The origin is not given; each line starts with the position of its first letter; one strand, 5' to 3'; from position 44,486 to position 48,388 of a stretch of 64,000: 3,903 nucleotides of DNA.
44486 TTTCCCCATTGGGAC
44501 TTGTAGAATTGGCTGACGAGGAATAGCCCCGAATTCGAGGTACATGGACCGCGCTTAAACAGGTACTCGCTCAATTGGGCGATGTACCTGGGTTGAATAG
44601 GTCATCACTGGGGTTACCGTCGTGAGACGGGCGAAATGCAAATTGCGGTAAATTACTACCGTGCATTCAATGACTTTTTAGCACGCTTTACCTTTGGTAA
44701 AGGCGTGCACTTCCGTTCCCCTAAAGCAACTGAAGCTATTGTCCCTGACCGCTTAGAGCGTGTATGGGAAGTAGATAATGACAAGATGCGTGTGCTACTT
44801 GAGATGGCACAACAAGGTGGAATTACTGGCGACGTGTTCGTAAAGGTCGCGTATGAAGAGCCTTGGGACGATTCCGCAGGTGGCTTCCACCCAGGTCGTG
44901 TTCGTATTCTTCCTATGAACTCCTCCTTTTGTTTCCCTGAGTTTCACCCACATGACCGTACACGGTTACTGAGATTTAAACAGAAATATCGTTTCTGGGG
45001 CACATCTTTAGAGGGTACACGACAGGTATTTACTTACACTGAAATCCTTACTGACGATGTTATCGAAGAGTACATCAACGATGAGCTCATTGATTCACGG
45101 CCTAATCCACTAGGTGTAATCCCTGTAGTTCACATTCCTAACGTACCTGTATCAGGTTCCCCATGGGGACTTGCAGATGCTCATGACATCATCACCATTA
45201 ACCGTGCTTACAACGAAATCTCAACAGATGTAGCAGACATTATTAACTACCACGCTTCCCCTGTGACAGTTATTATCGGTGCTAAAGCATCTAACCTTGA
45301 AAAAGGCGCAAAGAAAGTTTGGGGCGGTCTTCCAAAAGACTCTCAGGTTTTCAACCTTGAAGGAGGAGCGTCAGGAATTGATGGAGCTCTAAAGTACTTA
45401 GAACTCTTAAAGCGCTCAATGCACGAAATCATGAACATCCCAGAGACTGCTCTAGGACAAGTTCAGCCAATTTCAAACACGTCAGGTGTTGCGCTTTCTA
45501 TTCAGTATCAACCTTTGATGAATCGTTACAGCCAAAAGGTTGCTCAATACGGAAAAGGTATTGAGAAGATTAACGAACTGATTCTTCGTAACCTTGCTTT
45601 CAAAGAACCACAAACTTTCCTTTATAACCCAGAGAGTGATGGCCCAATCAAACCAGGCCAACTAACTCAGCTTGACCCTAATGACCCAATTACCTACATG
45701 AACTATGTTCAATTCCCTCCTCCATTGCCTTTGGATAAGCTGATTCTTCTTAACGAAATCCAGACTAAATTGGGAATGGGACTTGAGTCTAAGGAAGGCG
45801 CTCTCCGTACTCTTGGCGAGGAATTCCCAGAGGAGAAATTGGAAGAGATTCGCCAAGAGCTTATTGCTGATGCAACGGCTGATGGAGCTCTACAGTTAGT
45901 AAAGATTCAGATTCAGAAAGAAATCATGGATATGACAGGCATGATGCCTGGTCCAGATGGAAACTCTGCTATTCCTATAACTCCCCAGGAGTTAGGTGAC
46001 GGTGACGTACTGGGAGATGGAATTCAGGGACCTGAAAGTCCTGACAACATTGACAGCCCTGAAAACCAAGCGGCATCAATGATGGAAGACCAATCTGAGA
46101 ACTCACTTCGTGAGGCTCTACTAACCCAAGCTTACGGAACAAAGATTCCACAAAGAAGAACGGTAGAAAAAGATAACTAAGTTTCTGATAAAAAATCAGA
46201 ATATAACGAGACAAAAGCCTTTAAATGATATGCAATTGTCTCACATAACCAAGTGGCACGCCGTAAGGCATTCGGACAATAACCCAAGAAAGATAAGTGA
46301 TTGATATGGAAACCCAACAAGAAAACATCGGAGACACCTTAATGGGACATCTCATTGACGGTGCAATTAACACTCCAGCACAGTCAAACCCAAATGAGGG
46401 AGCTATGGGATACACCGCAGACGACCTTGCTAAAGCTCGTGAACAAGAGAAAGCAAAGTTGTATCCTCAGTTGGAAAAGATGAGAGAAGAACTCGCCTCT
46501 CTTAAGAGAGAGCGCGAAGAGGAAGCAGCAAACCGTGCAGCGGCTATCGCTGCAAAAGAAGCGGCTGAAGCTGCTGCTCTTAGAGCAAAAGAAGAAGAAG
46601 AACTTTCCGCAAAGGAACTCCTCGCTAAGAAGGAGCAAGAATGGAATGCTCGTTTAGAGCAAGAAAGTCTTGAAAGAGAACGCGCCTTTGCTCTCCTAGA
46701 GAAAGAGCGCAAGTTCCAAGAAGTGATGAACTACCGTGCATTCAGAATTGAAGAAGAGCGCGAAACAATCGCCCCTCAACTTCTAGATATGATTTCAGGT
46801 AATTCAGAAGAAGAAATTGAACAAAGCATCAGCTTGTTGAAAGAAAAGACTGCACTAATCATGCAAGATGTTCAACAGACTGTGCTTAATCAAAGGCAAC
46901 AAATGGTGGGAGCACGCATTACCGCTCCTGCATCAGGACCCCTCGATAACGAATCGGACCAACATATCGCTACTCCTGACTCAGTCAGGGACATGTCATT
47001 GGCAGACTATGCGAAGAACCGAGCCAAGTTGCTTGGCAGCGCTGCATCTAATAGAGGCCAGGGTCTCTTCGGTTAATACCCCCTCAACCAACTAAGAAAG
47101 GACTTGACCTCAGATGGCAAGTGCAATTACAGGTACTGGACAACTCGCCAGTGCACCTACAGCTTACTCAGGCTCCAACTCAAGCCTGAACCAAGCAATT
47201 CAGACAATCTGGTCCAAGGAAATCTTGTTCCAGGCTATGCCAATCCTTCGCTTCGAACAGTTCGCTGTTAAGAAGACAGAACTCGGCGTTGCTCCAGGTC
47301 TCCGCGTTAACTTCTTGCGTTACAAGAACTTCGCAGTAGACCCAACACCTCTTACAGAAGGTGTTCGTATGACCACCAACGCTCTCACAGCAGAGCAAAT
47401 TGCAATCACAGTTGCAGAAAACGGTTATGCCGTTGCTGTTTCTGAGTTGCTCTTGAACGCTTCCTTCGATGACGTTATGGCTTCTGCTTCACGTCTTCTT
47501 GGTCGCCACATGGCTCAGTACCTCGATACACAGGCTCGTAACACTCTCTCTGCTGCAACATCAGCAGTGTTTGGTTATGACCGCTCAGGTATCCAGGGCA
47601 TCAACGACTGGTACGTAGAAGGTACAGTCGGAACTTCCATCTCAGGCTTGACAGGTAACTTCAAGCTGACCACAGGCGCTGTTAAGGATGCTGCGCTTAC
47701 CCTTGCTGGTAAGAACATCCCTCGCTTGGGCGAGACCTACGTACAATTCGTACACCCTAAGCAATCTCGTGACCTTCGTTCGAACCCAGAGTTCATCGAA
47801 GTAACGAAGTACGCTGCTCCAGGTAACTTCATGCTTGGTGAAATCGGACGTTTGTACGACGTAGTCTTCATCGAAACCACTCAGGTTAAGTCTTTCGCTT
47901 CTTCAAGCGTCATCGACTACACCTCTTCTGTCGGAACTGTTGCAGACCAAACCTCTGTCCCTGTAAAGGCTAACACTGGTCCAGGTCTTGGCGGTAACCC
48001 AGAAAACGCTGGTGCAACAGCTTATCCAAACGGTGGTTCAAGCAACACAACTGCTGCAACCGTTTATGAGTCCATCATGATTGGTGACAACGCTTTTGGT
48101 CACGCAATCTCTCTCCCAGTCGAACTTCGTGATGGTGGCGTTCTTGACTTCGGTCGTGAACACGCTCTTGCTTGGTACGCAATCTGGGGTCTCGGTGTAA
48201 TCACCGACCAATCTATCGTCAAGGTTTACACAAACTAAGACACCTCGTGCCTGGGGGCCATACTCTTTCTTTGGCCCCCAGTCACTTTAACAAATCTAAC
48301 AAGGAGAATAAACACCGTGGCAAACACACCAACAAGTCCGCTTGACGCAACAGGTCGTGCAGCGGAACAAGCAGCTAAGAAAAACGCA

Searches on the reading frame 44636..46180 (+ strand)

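Call 14: search_protein_families(library=pfam, proteins=[window:44636-46180:+], max_evalue=0.001)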
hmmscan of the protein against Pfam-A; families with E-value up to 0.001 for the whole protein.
window:44636-46180:+ (514 aa): 1 family
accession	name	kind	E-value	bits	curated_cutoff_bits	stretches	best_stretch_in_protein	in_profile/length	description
PF05133.19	SPP1_portal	-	7.1e-22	78.4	25.5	1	2-409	42-410/416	Phage portal protein, SPP1 Gp6-like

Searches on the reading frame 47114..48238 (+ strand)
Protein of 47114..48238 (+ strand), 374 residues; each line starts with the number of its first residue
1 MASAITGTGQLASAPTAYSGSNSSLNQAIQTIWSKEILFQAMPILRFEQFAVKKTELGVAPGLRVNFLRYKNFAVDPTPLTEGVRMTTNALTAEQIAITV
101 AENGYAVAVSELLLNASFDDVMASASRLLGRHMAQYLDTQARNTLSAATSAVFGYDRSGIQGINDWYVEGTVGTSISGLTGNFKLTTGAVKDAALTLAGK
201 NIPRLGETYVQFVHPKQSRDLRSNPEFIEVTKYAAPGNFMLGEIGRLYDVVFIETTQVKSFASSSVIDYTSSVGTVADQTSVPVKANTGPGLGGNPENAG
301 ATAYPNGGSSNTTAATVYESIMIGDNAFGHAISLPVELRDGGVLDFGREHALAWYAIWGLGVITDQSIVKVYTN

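Call 14: search_protein_families(library=pfam, proteins=[window:47114-48238:+], max_evalue=0.001)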
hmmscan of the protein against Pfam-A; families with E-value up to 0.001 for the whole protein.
window:47114-48238:+ (374 aa): 2 families
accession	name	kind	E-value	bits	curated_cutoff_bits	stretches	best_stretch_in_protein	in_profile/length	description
PF25209.1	Phage_capsid_4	-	4.1e-06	27.7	27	1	75-262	49-204/262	Phage capsid protein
PF13252.12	Phage_capsid_3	-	1.3e-05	24.7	23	1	195-331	207-313/376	Phage capsid protein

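Call 36: search_dna_similar(query=window:47114-48238:+, collection=phages, mode=protein, max_rows=15)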
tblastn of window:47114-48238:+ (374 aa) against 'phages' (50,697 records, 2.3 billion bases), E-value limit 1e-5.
Records with a match: 53; places in all: 53; records where one place covers at least 80% of the query: 41.
Best place of each record, by identity: 60-80% 6; <60% 47.
By first word of the organism name: Streptomyces 35; Bacteriophage 11; Bacillus 2; Caudovirales 2; Bacteroides 1; Pseudoalteromonas 1; Pseudomonas 1.
By host as written in the record: - 13; Streptomyces griseus ATCC 10137 10; Streptomyces scabiei RL-34 7; Streptomyces lividans JI 1326 6; Streptomyces viridochromogenes DSM40736 4; Streptomyces sp. 5a 2; Streptomyces mirabilis NRRL B-2400 2; Bacillus cereus 2; and 6 more.
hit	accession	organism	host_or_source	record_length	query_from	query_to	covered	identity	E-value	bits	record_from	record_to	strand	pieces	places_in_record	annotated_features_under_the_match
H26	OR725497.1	Streptomyces phage LuckySocke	Streptomyces lividans JI 1326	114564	1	374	100%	63.2%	5e-140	445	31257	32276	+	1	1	78: major capsid protein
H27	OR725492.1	Streptomyces phage Alone3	Streptomyces lividans JI 1326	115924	1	374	100%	63.2%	5e-140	445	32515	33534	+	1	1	80: major capsid protein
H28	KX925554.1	Streptomyces phage BRock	Streptomyces sp. 5a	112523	1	374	100%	62.1%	3e-138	440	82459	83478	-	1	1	major capsid protein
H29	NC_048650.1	Streptomyces phage BRock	Streptomyces sp. 5a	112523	1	374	100%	62.1%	3e-138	440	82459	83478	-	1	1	major head protein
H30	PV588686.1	Streptomyces phage pSt2308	Streptomyces turgidiscabies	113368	1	374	100%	61.6%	3e-137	437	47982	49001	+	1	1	major capsid protein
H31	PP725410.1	Streptomyces phage GiJojo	Streptomyces mirabilis NRRL B-2400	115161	1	374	100%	60.5%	2e-136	435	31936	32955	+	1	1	71: major capsid protein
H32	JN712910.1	Bacillus phage BCD7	Bacillus cereus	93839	11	373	97%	39.7%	4e-70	244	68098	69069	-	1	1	hypothetical protein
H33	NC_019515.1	Bacillus phage BCD7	Bacillus cereus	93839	11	373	97%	39.7%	4e-70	244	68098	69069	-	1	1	major head protein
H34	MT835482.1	Bacteriophage sp.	human fecal samples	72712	13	373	97%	34.3%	2e-53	196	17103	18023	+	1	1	record has no annotation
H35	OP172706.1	Bacteroides phage BS162P1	Bacteroides salyersiae BSC162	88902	17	373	95%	34.1%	6e-53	194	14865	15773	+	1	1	hypothetical protein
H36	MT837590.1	Bacteriophage sp.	human fecal samples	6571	25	371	93%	27.0%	1e-20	99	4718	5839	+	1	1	record has no annotation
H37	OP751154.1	Streptomyces phage Stella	Streptomyces viridochromogenes DSM40736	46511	17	370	95%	25.5%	2e-11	72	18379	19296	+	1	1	37: major capsid protein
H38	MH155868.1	Streptomyces phage FlowerPower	Streptomyces scabiei RL-34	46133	17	370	95%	24.9%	2e-11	71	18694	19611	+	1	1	36: major capsid protein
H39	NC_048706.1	Streptomyces phage FlowerPower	Streptomyces scabiei RL-34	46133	17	370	95%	24.9%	2e-11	71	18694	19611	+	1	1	36: major head protein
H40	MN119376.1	Streptomyces phage Geostin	Streptomyces scabiei RL-34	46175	17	370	95%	24.9%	2e-11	71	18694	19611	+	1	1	31: major capsid protein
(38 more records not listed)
